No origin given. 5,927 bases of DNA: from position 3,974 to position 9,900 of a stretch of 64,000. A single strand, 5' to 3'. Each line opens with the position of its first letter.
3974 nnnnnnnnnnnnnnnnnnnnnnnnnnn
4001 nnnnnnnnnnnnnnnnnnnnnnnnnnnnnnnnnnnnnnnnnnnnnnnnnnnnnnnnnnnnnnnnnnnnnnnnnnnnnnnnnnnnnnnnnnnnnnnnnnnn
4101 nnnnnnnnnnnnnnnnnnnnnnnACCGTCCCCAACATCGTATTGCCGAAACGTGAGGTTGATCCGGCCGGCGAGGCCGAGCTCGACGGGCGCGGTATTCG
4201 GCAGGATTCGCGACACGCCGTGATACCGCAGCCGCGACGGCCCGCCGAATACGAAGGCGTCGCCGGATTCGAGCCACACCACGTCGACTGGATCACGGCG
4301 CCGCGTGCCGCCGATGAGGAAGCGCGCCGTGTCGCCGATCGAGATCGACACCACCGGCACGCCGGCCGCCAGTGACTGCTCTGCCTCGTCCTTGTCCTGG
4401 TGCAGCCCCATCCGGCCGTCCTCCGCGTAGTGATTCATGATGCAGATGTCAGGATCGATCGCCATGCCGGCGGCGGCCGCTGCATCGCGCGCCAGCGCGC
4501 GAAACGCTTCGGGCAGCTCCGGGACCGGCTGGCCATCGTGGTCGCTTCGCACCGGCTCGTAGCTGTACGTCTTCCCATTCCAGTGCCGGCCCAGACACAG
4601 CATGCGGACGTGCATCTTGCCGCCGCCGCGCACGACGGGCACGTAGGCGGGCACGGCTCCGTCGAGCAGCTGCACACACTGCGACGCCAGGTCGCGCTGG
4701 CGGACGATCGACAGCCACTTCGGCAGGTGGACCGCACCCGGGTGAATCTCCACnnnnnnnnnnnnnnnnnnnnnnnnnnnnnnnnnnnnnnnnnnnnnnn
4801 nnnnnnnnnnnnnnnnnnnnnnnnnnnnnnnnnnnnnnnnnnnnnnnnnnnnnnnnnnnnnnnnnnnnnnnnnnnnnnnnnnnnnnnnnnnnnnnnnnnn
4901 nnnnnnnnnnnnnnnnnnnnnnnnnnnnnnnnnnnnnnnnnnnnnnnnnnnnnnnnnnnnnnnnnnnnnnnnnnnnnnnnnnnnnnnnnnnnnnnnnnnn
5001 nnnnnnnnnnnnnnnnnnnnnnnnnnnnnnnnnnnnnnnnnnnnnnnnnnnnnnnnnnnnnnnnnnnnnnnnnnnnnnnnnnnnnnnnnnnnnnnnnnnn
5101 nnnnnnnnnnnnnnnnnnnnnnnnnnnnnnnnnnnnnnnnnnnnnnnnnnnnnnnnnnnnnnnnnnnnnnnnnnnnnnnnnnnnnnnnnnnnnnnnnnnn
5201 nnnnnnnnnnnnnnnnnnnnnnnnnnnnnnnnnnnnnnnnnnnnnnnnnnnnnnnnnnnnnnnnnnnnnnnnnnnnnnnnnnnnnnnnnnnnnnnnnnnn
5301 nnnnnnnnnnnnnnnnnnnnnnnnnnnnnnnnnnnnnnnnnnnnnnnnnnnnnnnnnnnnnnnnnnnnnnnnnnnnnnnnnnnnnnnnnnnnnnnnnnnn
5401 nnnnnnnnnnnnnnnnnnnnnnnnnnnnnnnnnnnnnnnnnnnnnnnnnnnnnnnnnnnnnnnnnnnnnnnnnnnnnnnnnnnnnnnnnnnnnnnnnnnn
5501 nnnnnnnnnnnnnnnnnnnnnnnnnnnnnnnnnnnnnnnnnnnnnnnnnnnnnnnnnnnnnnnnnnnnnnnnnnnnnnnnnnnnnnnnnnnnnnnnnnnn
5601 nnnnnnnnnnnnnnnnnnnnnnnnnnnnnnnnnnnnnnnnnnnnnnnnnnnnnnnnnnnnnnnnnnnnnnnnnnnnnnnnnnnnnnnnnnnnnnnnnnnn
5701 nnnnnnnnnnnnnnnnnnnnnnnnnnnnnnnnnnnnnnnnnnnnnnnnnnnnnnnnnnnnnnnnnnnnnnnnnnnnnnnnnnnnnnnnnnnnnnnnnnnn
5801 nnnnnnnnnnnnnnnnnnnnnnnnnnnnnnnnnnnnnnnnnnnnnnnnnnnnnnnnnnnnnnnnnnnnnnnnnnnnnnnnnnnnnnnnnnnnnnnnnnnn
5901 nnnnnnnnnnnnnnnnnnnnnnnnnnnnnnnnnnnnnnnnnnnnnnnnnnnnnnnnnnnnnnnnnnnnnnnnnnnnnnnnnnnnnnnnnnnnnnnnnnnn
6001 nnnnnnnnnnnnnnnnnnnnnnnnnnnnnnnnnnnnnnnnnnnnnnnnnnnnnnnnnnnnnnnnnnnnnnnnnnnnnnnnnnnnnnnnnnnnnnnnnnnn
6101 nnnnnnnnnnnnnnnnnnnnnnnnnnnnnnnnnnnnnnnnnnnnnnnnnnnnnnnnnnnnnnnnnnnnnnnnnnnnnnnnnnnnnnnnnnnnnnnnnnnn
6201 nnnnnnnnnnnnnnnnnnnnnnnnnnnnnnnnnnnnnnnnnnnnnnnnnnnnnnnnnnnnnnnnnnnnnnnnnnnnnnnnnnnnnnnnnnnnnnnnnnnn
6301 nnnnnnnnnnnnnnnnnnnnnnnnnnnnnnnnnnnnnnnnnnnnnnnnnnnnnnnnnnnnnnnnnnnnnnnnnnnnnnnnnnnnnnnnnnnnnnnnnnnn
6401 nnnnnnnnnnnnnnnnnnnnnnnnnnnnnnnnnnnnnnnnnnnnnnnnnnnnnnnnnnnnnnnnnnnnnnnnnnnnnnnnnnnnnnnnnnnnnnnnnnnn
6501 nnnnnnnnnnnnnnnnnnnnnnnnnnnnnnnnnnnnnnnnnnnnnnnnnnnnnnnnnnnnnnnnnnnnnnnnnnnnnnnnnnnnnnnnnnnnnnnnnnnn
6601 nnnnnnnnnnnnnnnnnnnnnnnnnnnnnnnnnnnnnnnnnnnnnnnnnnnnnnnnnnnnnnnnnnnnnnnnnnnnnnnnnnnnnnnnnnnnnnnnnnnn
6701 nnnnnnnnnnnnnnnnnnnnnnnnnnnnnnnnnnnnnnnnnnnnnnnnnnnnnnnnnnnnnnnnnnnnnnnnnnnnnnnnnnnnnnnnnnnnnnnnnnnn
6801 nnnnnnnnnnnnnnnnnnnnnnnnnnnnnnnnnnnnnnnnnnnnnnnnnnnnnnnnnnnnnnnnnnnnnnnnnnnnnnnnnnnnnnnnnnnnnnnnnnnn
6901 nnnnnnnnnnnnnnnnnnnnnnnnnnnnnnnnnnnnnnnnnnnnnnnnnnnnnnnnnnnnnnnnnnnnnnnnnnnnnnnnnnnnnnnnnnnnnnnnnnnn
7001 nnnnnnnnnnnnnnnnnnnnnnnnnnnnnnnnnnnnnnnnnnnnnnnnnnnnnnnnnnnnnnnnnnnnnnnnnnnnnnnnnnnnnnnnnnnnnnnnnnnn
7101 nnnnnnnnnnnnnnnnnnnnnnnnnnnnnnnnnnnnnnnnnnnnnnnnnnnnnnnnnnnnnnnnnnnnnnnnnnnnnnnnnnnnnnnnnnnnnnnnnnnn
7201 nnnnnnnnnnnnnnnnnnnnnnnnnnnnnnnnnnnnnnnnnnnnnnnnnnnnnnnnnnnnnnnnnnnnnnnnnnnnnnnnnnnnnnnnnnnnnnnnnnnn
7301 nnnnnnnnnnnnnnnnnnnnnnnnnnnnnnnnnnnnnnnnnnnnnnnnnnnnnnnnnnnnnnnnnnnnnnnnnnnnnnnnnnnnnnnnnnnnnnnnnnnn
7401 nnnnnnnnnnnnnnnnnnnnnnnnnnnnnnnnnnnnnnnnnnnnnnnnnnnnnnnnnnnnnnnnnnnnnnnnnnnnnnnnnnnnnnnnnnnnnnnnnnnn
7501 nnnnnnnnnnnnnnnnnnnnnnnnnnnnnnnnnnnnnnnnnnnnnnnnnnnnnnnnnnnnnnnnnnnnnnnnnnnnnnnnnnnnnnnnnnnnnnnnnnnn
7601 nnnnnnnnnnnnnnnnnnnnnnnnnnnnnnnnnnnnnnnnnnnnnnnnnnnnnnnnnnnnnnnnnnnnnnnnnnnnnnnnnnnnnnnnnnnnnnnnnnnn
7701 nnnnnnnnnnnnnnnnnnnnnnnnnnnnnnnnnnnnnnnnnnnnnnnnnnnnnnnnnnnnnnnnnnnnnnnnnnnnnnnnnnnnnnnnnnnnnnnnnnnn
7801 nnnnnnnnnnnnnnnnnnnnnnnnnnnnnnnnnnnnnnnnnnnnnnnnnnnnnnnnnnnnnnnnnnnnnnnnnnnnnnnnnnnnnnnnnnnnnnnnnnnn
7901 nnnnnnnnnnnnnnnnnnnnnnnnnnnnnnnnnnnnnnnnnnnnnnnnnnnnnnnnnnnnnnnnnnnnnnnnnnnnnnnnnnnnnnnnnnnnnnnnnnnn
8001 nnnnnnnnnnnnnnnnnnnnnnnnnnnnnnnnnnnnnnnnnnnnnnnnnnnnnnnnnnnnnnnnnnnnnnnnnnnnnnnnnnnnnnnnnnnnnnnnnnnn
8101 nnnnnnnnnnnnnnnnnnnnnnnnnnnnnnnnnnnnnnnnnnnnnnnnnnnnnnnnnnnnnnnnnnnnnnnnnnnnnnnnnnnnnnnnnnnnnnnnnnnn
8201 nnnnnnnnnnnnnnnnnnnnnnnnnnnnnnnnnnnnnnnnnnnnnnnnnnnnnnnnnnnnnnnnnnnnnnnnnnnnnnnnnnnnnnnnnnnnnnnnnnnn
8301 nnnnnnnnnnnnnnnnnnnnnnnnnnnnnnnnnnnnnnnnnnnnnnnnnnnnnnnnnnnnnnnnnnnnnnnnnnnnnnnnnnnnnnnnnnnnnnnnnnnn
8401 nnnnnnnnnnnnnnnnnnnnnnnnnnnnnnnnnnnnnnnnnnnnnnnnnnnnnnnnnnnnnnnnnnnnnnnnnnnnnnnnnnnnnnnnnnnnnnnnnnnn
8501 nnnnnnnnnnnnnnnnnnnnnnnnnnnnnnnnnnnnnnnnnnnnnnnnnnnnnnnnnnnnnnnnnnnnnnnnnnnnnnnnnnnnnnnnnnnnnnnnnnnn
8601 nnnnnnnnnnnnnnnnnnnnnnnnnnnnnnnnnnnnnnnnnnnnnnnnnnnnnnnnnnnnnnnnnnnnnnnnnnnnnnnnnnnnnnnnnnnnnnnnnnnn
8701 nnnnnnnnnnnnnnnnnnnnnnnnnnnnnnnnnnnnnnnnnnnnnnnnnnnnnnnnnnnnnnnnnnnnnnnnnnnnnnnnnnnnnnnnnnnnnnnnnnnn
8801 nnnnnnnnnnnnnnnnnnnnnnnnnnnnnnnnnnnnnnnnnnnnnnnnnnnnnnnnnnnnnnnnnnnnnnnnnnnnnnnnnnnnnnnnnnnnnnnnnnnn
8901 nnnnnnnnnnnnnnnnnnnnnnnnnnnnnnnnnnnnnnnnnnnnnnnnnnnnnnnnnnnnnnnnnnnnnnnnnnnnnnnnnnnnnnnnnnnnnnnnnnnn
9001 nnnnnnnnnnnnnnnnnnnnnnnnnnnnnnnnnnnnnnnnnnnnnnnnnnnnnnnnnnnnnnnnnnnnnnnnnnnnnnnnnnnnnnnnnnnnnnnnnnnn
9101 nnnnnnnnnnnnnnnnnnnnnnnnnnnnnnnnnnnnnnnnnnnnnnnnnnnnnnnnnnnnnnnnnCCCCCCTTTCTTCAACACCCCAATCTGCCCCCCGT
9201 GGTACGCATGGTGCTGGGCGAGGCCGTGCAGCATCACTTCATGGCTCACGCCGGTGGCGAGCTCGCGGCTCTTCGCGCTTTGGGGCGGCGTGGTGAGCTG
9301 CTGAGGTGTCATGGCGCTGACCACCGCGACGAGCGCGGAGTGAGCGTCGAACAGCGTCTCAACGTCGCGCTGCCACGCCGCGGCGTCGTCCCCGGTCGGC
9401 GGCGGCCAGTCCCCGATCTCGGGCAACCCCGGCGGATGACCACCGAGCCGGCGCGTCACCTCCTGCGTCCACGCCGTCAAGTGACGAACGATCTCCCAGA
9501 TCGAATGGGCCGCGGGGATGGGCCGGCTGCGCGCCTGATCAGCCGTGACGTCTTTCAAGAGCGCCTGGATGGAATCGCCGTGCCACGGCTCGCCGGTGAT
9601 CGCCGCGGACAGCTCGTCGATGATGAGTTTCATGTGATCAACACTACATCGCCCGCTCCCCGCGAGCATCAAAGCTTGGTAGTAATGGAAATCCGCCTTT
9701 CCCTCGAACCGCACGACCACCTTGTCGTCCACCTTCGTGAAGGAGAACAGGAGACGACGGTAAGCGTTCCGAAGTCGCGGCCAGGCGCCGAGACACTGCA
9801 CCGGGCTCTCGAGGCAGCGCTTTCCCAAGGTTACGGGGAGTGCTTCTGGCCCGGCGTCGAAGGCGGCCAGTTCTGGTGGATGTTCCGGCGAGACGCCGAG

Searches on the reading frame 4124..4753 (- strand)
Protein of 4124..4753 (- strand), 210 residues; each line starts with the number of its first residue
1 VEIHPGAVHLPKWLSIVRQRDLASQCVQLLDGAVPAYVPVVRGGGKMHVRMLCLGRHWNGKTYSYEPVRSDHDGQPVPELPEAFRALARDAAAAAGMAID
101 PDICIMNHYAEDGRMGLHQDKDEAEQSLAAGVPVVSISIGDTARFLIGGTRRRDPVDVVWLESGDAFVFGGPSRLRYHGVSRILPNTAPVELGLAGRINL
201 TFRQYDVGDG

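Call 73: search_protein_families(library=pfam, proteins=[window:4124-4753:-], max_evalue=0.001)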
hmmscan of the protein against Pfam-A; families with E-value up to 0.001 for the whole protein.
window:4124-4753:- (210 aa): 1 family
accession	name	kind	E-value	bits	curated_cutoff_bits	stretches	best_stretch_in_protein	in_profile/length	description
PF13532.12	2OG-FeII_Oxy_2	-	8e-48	163.7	31.2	1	6-203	1-194/194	2OG-Fe(II) oxygenase superfamily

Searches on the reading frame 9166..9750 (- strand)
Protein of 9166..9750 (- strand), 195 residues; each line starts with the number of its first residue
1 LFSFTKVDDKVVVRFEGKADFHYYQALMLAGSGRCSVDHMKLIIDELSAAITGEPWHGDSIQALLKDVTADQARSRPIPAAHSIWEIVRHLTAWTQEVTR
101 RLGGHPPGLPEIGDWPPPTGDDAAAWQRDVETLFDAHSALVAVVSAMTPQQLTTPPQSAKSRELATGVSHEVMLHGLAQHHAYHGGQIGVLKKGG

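Call 13: search_protein_families(library=pfam, proteins=[window:9166-9750:-], max_evalue=1)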
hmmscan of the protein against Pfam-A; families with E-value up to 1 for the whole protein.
window:9166-9750:- (195 aa): 3 families
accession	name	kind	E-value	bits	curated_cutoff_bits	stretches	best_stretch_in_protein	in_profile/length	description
PF12867.12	DinB_2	-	2.5e-13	51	24.8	1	59-188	7-128/128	DinB superfamily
PF04978.18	MST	-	6.4e-07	30.4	27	1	59-191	11-143/149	Mycothiol-S-transferase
PF05163.17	DinB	-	0.0003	21.2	23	1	56-191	14-141/165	DinB family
